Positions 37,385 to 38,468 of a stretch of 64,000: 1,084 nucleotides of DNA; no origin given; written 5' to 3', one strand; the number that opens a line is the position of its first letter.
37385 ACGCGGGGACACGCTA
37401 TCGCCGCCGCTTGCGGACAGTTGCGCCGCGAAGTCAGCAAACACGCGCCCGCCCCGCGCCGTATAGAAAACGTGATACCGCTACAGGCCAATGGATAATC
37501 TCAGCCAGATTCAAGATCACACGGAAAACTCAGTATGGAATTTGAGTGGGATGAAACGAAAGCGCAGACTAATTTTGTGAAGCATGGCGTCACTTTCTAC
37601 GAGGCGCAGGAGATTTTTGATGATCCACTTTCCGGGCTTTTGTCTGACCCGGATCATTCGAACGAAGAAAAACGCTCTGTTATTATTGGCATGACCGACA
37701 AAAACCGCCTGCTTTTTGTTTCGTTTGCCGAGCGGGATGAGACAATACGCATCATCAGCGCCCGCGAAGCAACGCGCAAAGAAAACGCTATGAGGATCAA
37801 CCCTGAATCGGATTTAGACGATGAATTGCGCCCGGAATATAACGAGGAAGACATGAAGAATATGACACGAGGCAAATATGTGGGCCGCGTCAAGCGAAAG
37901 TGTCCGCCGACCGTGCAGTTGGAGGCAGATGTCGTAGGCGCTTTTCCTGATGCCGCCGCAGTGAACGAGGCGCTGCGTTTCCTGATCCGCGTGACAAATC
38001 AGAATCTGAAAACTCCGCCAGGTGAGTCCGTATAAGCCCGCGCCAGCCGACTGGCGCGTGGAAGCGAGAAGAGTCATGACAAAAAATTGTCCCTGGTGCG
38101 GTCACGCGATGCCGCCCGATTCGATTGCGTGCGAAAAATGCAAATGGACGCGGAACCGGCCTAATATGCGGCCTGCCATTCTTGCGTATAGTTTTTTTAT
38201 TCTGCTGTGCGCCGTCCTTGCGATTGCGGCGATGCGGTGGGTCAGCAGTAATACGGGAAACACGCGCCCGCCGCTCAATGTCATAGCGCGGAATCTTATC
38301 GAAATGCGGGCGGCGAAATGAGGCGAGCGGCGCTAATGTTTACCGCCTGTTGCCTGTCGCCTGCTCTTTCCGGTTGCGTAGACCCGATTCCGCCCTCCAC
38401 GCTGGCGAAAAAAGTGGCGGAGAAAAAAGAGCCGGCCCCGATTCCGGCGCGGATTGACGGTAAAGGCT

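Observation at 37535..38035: In-frame BrnT-BrnA toxin-antitoxin fusion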

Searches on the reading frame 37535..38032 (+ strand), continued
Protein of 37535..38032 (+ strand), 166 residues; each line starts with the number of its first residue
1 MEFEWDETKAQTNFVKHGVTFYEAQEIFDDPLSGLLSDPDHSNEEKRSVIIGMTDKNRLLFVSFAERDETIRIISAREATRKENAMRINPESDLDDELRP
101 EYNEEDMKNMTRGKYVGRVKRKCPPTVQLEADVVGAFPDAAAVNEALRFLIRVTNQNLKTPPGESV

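Call 54: fold_search(model_id=the predicted structure, library=pdb)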
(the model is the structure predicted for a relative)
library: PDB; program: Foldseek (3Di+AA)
matches with E <= 10: 440; with E <= 0.001: 2
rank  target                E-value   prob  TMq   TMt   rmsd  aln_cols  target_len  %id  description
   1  7vd7_A                2.6e-07  1.00  0.45  0.77   3.8        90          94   41  Toxin - Antitoxin complex from Salmonella enterica serovar Typhimurium (released 2022-09-14)
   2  3u97                  9.8e-05  1.00  0.38  0.76   2.9        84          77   27  1.1 Angstrom-resolution crystal structure of the Brucella abortus ribonuclease toxin, BrnT (released 2012-02-22)
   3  7urz_A                4.0e-01  0.10  0.12  0.16  10.3        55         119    5  Hexadecameric hub domain of CaMKII beta (released 2022-05-11)
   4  3gzr_B                4.0e-01  0.04  0.09  0.11  10.7        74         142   16  CRYSTAL STRUCTURE OF AN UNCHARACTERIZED PROTEIN WITH A CYSTATIN-LIKE FOLD (CC_2572) FROM CAULOBACTER VIBRIOIDES AT 1.4 (released 2009-04-21)
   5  3gzr_A                5.1e-01  0.04  0.10  0.11  10.9        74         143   18  CRYSTAL STRUCTURE OF AN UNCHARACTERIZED PROTEIN WITH A CYSTATIN-LIKE FOLD (CC_2572) FROM CAULOBACTER VIBRIOIDES AT 1.4 (released 2009-04-21)
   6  2chc_A                5.8e-01  0.07  0.15  0.15   9.4        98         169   16  Structure of Rv3472(D26N), a function unknown protein from Mycobacterium tuberculosis (released 2007-05-01)
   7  7urw_A                6.1e-01  0.08  0.12  0.16  10.2        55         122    5  Tetradecameric hub domain of CaMKII beta (released 2022-05-11)
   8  7urw_G                6.5e-01  0.10  0.12  0.15   8.6        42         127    7  Tetradecameric hub domain of CaMKII beta (released 2022-05-11)
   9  2w2c_C                7.3e-01  0.08  0.13  0.16   9.9        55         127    5  STRUCTURE OF THE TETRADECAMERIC OLIGOMERISATION DOMAIN OF CALCIUM- CALMODULIN DEPENDENT PROTEIN KINASE II DELTA (released 2008-12-23)
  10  3e6z                  7.8e-01  0.15  0.15  0.29  11.0        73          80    8  1.0 A Structure of CusF-W44A-Cu(II) residues 10-88 from Escherichia coli (released 2009-07-07)
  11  2vb2                  8.3e-01  0.14  0.14  0.30  11.2        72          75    8  Crystal structure of Cu(I)CusF (released 2007-12-18)
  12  2qcp                  8.3e-01  0.14  0.15  0.29  11.2        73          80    8  1.0 A Structure of CusF-Ag(I) residues 10-88 from Escherichia coli (released 2007-10-02)
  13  3q8d_B                8.3e-01  0.10  0.14  0.11   8.6        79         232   13  E. coli RecO complex with SSB C-terminus (released 2011-05-04)
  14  2chc_C                9.4e-01  0.06  0.16  0.17   8.1        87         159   15  Structure of Rv3472(D26N), a function unknown protein from Mycobacterium tuberculosis (released 2007-05-01)
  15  4cag                  9.9e-01  0.21  0.21  0.07   4.6        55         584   16  Bacillus licheniformis Rhamnogalacturonan Lyase PL11 (released 2014-10-15)
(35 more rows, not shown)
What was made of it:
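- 37535..37783 (+): BrnT (DUF497) ribonuclease-toxin domain, aa 1-83, ending at the conserved E83. Foldseek TM 0.77 and 0.76 to 7vd7_A and 3u97 (call 54).
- On BrnT toxin (Pfam PF04365 / DUF497): Foldseek hits 7vd7_A (TM 0.77, E 3e-7) and 3u97 (TM 0.76, E 1e-4) (call 54).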

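Call 61: find_related_loci(query=P0001, collection=metagenome_contigs, flank=1500)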
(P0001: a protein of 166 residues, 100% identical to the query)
Query P0001 (166 aa) in metagenome_contigs; peptide patterns used: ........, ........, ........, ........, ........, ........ (x = any residue, [..] = any of these).
246 stretches matched a pattern; 136 encode a relative of the query (tblastn E <= 1e-3); the best 80 are kept; 80 distinct loci.
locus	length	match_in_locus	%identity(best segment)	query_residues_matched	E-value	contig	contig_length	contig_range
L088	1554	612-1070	43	1-153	3e-35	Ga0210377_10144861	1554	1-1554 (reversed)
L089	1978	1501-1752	62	1-84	2e-30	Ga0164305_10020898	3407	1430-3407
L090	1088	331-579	59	1-83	3e-30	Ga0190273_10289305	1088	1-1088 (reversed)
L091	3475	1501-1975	59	1-159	7e-35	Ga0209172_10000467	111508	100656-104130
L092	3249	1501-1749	59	1-83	3e-28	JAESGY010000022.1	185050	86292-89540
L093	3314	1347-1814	40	1-148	7e-28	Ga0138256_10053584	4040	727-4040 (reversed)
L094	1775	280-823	58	3-162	8e-28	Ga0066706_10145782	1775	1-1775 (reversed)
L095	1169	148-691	58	3-162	3e-28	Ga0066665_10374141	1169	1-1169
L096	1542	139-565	58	1-148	2e-29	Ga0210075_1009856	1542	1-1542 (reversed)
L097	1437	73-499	58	1-148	2e-29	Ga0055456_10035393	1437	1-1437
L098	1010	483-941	39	1-148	4e-27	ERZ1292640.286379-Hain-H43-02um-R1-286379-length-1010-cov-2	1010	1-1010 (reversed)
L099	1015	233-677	56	3-150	4e-27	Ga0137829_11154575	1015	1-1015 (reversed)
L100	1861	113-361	55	1-83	8e-26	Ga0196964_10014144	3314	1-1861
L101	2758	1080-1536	57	1-154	2e-25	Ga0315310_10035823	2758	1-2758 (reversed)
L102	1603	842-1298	57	1-154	2e-25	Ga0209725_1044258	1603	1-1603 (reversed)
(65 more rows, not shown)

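Call 63: search_protein_representatives(protein=P0001)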
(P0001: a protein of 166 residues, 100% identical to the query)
Query: 166 residues. Proteins with E-value up to 0.001 (for the whole library): 7919; up to 1e-10: 885; up to 1e-30: 1. The best 150 are listed.
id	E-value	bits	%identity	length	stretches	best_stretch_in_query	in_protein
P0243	3.4e-40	153.9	53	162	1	1-155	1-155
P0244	1.1e-26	110.1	48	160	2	2-84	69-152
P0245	3.5e-25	105.2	44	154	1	2-155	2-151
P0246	1.1e-23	100.3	36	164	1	3-162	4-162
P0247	1.2e-23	100.2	43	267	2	3-152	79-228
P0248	1.3e-23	100.1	47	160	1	2-152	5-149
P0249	3.2e-23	98.8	44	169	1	2-152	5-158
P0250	1.3e-22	96.9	38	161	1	1-157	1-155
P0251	1.1e-21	93.9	44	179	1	3-152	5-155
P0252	1.5e-21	93.4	56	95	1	2-85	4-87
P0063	2.8e-21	92.5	60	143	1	2-84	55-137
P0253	7.8e-21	91.0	47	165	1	2-152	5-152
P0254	8.8e-21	90.9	55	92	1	2-84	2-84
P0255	8.8e-21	90.9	41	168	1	2-151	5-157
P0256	1.2e-20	90.5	55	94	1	2-84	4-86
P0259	1.5e-20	90.1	41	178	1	3-153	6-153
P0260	1.7e-20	89.9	44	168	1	2-162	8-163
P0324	5.2e-17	78.6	40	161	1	2-153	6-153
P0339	1.3e-16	77.4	40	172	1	3-152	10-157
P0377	8.0e-16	74.8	39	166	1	3-152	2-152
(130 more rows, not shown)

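Call 66: list_cluster_members(proteins=[P0248, P0249, P0253, P0339, P0324, P0377, P0243, P0245, P0259, P0260])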
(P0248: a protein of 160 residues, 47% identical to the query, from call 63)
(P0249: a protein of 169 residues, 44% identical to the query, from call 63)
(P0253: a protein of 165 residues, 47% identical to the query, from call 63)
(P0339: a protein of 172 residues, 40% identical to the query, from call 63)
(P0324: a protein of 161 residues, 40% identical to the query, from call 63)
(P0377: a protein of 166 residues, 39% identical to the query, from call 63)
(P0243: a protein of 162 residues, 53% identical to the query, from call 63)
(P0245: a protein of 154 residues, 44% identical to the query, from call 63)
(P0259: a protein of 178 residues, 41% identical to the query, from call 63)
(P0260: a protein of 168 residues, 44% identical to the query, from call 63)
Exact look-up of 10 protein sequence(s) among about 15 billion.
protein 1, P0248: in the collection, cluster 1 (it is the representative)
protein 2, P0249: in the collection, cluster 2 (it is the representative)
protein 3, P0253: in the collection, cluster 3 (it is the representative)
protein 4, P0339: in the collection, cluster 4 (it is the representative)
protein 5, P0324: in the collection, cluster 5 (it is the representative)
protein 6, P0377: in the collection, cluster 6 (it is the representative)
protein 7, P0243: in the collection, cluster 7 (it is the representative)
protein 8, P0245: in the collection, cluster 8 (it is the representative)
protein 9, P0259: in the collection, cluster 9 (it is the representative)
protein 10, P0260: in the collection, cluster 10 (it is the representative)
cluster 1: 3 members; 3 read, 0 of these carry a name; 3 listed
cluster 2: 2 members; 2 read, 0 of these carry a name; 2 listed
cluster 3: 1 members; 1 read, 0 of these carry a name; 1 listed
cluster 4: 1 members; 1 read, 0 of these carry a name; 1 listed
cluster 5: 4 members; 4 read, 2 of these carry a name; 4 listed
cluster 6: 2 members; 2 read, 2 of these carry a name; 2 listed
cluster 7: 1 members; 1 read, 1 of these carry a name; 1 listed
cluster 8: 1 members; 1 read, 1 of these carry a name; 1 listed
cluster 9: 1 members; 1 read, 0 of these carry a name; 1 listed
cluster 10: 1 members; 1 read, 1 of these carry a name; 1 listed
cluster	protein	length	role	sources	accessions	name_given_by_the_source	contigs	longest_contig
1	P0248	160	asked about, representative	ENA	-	-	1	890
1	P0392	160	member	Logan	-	-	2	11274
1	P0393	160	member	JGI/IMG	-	-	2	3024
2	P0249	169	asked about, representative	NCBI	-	-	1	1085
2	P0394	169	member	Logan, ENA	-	-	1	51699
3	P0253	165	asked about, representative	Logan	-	-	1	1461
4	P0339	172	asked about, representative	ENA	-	-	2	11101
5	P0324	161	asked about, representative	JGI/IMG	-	uncharacterized protein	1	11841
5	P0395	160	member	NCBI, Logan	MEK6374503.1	MAG: BrnT family toxin [Acidobacteriota bacterium]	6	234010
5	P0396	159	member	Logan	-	-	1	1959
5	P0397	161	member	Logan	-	-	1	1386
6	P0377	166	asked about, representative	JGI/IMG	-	uncharacterized DUF497 family protein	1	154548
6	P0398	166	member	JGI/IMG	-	uncharacterized protein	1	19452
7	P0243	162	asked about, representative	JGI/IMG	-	uncharacterized DUF497 family protein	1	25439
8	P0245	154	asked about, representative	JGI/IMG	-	hypothetical protein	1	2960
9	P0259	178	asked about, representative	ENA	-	-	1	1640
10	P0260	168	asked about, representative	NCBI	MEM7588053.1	MAG: BrnT family toxin [Acidobacteriota bacterium]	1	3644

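Call 69: find_encoding_contigs(protein=P0011, flank=2500, max_places=2)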
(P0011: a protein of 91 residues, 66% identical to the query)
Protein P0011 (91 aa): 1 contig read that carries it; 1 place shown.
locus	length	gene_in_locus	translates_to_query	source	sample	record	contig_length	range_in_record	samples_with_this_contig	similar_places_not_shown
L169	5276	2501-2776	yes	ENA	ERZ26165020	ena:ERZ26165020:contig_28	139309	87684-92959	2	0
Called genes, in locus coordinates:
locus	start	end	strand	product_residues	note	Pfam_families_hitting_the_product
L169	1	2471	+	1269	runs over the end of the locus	PF00704:Glyco_hydro_18, PF01522:Polysacc_deac_1, PF13506:Glyco_transf_21 (weak), PF00535:Glycos_transf_2, PF10111:Glyco_tranf_2_2, PF13641:Glyco_tranf_2_3, PF13632:Glyco_trans_2_3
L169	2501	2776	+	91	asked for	PF04365:BrnT_toxin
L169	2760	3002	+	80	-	-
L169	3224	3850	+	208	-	-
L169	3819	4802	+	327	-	-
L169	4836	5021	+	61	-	PF04365:BrnT_toxin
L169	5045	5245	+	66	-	-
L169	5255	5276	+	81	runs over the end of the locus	-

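Call 80: search_protein_families(library=padloc, proteins=[window:37535-38032:+], max_evalue=0.01)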
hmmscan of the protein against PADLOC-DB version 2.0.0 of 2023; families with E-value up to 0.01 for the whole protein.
window:37535-38032:+ (166 aa): 0 families

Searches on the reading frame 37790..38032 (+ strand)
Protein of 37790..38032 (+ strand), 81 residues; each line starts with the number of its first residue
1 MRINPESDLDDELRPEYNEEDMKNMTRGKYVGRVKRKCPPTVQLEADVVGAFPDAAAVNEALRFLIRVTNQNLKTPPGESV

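Call 18: search_protein_families(library=pfam, proteins=[window:37790-38032:+], max_evalue=10)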
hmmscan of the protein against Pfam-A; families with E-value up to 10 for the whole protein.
window:37790-38032:+ (81 aa): 0 families

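Call 19: search_protein_families(library=ncbifam, proteins=[window:37790-38032:+], max_evalue=10)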
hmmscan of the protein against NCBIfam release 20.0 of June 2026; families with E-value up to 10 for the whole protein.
window:37790-38032:+ (81 aa): 0 families

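Call 24: find_homologous_proteins(query=window:37790-38032:+)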
Query window:37790-38032:+ (81 aa): 382 proteins with E <= 0.001 among 382 candidates; the best 120 are listed.
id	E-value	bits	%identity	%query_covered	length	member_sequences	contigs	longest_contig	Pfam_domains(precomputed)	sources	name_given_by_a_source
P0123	3.3e-34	134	79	100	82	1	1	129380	-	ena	-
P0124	2.4e-33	131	79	99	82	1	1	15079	-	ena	-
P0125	9.6e-33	129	81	90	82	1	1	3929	-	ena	-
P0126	5.2e-25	105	68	94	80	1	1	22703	-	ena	-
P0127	1.2e-20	91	67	89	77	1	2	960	-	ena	-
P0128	1.2e-19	88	66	88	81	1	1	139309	-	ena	-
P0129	1.6e-18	84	75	44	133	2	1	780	-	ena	-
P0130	1.8e-18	84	61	91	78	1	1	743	-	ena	-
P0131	3.1e-18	83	72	44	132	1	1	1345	-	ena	-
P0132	3.5e-18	83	52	57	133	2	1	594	-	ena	-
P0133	1.7e-17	81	69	48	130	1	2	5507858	-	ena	-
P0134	4.5e-17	80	43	89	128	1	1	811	-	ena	-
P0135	5.9e-17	79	69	48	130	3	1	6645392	-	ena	-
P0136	7.4e-17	79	77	43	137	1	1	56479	-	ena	-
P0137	8.5e-17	79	72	44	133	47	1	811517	-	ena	-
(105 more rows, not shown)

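Call 28: search_protein_families(library=pfam, alignment_id=A2, max_evalue=1)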
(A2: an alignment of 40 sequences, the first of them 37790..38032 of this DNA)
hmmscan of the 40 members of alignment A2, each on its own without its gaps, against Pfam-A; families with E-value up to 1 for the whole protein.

A. member 1, window:37790-38032:+ (81 aa): 0 families

B. families by the number of members that match (of 40 scanned): 4 families
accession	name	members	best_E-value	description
PF16906.11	Ribosomal_L26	11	0.00061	Ribosomal proteins L26 eukaryotic, L24P archaeal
PF11688.13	DUF3285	1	0.015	Protein of unknown function (DUF3285)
PF11534.13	HTHP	1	0.088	Hexameric tyrosine-coordinated heme protein (HTHP)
PF14384.12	BrnA_antitoxin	1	0.13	BrnA antitoxin of type II toxin-antitoxin system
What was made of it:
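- On BrnA antitoxin (Pfam PF14384 / DUF4415): Only 1 of 40 homologues gives a faint hit (E 0.13) (call 28).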

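Call 29: search_solved_structures(query=A2, max_evalue=10, show_alignments=2)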
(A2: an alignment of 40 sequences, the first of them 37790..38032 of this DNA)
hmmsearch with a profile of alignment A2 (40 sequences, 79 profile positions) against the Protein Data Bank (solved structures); distinct sequences matched with E-value up to 10: 13.
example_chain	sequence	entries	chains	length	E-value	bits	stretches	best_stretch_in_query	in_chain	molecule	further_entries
5cwj_A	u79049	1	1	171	0.0008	22.3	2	40-75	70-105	Designed helical repeat protein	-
6xh5_A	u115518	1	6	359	0.0016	21.3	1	39-75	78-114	helical fusion design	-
9k9w_a9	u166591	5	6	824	0.016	18.1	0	11-45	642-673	Glr1262 protein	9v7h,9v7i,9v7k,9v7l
8f6r_A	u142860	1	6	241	0.03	17.2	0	36-66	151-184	De novo designed oligomeric protein C6-79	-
5cwh_A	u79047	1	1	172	0.28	14.2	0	28-73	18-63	Designed helical repeat protein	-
5h78_A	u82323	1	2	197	0.39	13.7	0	26-73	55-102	cAMP-dependent protein kinase type II-alpha regulatory subunit,DHR14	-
7pwf_Z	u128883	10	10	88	0.5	13.3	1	36-63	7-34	40S ribosomal protein S25 | Ribosomal protein S25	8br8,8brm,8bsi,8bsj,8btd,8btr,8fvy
5h7c_A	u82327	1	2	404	0.87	12.6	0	32-73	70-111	Immunoglobulin G-binding protein A, DHR14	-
1elw_A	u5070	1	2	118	1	12.4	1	17-61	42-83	TPR1-DOMAIN OF HOP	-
1oed_E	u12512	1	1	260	1.9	11.4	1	36-76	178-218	Acetylcholine receptor gamma subunit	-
6w2r_A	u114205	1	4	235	2.2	11.3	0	51-77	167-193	Junction 19 DHR54-DHR79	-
8fin_A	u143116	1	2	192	3.9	10.5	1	18-72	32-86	cs207A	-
8fiq_A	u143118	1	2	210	4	10.4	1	18-72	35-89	cs207AB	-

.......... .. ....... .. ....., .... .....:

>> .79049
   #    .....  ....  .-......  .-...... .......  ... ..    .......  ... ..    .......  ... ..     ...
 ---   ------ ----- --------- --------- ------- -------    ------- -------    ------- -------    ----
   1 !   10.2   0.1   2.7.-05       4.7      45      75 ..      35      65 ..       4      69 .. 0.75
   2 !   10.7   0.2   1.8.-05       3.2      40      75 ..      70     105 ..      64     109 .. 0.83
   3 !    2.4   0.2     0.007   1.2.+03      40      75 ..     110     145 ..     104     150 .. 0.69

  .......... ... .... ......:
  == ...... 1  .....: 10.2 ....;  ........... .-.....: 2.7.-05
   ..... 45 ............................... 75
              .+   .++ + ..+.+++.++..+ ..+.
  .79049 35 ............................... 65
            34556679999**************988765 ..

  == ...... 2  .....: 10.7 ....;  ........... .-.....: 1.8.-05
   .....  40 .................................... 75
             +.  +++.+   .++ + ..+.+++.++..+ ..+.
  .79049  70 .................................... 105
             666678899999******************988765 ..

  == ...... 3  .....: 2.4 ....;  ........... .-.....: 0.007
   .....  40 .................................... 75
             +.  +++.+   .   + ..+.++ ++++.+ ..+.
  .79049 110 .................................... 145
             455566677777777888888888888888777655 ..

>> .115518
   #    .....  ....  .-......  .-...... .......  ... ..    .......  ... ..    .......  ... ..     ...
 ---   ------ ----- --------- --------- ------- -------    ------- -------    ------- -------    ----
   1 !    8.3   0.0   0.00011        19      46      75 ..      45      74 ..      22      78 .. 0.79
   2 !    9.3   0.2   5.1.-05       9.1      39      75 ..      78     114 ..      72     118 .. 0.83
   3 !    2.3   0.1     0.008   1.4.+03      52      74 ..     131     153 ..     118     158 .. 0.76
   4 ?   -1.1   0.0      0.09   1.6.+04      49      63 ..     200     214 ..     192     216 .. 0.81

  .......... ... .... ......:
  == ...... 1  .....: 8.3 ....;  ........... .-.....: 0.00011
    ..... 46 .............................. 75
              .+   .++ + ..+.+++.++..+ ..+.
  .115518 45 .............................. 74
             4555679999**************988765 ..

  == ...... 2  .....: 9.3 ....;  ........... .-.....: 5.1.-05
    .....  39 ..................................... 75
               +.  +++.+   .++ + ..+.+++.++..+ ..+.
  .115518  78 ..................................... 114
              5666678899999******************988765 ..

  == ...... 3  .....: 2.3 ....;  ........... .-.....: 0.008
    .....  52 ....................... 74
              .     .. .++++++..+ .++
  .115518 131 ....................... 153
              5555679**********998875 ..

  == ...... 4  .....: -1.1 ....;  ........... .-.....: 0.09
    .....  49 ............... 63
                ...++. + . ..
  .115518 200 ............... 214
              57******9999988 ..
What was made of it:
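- On BrnA antitoxin (Pfam PF14384 / DUF4415): No PDB relative was found by sequence profile (call 29).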

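Call 68: find_encoding_contigs(protein=P0123, flank=2500, max_places=2)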
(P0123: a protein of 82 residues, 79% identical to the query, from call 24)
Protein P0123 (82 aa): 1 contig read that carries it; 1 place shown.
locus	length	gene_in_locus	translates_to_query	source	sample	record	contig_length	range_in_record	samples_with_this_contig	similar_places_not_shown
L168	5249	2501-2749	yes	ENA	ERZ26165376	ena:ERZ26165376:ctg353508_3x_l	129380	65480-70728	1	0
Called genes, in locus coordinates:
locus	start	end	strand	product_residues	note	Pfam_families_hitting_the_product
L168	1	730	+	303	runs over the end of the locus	-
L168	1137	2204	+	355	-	PF21016:RlmN_N, PF04055:Radical_SAM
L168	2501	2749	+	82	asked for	-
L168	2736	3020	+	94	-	-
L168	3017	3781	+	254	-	-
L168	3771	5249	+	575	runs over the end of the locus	PF03968:LptD_N (faint)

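Call 80: search_protein_families(library=padloc, proteins=[window:37790-38032:+], max_evalue=0.01)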
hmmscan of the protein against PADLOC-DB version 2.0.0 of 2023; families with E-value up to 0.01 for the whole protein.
window:37790-38032:+ (81 aa): 0 families

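Call 81: predict_structure(alignment_id=A2)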
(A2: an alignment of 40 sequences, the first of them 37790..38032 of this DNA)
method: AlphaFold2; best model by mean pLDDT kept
length: 81 residues; sequences in the alignment: 40
mean_pLDDT: 67.7   pTM: 0.33
mean pLDDT of the five models: 67.7, 66.9, 66.3, 66.2, 64.9
residues with pLDDT >= 90: 1; 70-90: 31; 50-70: 47; < 50: 2
segments of 3 or more residues with pLDDT < 50: none
pLDDT, mean of each block of 10 residues (from residue 1): 53 64 62 54 73 84 88 65 45
secondary structure, 60 per line:
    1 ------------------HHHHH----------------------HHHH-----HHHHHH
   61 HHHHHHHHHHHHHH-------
elements in order: H19-23 H46-49 H55-74

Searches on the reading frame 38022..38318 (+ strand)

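Call 59: search_protein_families(library=pfam, proteins=[window:38022-38318:+], max_evalue=0.001)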
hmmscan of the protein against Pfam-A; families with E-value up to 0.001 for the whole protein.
window:38022-38318:+ (99 aa): 1 family
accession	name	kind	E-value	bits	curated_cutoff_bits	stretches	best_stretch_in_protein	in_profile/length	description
PF09889.16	DUF2116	-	0.00041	20.7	26.8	1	21-68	4-55/59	Probable treble clef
